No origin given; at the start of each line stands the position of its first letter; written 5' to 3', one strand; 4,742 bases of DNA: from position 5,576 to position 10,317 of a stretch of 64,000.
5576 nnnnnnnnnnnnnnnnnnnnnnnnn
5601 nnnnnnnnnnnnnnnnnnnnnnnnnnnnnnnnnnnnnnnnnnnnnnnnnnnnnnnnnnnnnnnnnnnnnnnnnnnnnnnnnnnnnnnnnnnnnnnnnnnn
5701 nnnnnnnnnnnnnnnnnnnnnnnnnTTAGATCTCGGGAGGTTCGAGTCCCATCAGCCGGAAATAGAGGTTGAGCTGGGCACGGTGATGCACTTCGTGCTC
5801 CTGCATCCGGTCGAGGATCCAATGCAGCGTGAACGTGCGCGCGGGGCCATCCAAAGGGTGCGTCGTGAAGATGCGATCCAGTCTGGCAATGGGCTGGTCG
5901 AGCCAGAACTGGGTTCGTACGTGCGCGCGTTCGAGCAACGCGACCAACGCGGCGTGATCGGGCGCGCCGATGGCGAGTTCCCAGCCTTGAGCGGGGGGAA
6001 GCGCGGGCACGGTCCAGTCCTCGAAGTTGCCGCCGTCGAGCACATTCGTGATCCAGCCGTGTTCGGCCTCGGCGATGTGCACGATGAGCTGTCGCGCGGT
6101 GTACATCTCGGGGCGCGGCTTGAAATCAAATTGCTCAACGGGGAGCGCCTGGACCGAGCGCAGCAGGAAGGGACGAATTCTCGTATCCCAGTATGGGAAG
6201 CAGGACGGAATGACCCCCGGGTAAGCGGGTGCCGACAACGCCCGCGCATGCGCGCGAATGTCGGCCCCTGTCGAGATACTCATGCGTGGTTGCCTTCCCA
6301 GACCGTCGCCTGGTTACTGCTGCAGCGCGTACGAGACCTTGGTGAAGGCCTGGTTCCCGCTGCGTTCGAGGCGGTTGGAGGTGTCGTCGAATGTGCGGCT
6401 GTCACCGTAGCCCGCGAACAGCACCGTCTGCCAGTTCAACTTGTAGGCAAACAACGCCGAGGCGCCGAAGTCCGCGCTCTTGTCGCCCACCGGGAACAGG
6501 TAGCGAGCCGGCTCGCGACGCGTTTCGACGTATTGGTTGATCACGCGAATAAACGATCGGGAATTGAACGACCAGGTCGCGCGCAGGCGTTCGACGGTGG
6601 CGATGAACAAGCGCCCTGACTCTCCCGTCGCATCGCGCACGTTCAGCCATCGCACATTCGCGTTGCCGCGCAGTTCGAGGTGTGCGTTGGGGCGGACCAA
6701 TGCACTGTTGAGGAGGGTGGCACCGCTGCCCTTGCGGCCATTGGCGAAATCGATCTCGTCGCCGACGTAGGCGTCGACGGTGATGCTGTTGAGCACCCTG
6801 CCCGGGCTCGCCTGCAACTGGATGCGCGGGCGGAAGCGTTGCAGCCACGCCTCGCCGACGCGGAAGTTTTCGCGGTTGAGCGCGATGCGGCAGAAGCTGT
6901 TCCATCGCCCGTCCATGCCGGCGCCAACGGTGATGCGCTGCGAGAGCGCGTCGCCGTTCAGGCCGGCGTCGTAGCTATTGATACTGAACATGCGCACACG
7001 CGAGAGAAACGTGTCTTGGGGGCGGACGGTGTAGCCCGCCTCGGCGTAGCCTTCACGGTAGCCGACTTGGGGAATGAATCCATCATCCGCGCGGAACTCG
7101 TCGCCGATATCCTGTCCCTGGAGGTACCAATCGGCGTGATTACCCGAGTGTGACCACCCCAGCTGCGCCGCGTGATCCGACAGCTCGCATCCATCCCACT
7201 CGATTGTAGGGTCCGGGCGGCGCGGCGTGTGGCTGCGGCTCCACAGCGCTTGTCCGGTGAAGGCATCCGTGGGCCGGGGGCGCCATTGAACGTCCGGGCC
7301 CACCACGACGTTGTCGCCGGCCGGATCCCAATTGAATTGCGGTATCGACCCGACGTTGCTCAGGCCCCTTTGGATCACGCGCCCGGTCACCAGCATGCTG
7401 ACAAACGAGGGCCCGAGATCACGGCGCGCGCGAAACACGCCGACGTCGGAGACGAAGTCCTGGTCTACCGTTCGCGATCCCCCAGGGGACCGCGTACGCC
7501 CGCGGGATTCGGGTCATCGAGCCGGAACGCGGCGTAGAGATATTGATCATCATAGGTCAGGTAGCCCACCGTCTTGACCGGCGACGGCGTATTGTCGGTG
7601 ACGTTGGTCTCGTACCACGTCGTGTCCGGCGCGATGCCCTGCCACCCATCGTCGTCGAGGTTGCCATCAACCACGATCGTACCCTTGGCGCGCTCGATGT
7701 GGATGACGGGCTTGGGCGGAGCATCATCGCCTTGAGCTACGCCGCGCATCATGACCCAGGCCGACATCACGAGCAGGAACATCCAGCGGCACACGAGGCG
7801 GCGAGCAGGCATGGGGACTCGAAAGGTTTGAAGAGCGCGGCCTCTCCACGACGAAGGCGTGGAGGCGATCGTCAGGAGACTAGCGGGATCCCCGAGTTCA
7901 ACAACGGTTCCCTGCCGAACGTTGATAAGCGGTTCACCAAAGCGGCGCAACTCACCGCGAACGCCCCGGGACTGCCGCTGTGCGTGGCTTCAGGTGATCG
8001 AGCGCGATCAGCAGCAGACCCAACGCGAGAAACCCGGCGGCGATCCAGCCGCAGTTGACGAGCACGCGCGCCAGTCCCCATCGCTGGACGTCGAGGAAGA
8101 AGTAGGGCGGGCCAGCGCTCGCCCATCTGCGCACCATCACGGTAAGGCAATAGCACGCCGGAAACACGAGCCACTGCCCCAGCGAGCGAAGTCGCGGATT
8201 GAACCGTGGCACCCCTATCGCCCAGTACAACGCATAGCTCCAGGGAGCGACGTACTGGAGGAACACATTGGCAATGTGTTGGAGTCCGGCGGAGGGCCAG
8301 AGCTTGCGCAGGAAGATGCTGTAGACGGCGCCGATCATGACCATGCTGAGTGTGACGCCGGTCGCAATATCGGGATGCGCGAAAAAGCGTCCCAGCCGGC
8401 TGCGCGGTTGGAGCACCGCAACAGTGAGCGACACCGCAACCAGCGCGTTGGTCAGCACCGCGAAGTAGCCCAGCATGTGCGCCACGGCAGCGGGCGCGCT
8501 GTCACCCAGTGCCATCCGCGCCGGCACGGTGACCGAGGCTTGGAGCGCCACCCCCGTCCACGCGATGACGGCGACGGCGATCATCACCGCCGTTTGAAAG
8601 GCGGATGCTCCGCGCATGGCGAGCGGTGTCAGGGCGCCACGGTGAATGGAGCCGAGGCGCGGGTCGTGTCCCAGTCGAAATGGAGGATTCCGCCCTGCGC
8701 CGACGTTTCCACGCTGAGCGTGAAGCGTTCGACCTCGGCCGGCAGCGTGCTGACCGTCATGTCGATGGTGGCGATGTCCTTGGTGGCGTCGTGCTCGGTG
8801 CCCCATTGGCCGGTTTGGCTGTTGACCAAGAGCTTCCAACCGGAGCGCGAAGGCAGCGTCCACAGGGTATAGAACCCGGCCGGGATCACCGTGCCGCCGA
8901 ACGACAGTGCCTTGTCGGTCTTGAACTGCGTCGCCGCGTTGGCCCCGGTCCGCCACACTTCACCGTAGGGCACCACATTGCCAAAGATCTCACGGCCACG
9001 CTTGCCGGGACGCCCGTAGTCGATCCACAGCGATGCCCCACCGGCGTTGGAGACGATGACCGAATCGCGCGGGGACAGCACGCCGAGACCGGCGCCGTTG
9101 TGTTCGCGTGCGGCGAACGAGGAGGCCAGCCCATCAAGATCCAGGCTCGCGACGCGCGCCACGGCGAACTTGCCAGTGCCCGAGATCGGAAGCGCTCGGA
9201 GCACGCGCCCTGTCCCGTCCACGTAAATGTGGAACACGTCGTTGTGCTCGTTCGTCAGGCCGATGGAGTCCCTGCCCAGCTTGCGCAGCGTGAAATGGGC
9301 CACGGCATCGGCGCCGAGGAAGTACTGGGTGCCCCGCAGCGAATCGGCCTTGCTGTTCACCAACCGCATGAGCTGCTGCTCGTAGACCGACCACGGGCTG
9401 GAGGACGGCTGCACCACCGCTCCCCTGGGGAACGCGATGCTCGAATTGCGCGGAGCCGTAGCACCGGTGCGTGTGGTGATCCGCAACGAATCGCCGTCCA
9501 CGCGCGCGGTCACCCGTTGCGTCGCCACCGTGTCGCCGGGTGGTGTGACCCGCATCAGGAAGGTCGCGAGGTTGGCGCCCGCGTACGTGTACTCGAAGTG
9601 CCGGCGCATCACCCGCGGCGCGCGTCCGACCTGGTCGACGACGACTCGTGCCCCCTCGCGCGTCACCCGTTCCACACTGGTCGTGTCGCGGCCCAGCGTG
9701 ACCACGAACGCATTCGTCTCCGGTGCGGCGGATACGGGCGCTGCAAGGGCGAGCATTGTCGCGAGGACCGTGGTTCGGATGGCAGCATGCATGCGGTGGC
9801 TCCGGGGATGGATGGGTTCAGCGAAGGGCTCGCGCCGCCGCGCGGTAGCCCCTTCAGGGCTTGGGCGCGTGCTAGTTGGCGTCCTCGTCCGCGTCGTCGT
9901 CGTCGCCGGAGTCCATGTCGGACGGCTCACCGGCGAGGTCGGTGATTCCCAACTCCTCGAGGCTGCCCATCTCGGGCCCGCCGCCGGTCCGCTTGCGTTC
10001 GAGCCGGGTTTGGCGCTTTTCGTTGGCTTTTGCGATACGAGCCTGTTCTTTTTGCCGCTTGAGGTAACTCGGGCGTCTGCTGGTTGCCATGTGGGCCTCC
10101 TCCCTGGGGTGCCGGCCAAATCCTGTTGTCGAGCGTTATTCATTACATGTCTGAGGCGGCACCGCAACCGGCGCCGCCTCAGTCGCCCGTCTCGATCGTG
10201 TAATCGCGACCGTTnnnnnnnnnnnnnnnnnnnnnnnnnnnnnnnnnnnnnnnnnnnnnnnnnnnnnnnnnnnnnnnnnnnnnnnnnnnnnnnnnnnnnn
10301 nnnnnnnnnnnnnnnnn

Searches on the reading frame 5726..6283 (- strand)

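Call 12: search_protein_families(library=pfam, proteins=[window:5726-6283:-], max_evalue=0.001)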
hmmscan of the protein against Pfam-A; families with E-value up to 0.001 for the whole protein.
window:5726-6283:- (185 aa): 3 families
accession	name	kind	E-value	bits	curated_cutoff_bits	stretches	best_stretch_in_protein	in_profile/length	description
PF05163.17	DinB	-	1e-13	52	23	1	40-184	19-151/165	DinB family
PF12867.12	DinB_2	-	1.3e-11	45.5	24.8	1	40-171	9-128/128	DinB superfamily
PF04978.18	MST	-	3e-09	37.9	27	1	36-171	9-140/149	Mycothiol-S-transferase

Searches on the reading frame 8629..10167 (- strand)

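Call 12: search_protein_families(library=pfam, proteins=[window:8629-10167:-], max_evalue=0.001)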
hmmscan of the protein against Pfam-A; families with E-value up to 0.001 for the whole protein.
window:8629-10167:- (512 aa): 1 family
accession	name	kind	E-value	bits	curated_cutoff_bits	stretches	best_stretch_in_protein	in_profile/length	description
PF11138.13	DUF2911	-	3.3e-43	147.4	27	1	365-507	1-144/145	Protein of unknown function (DUF2911)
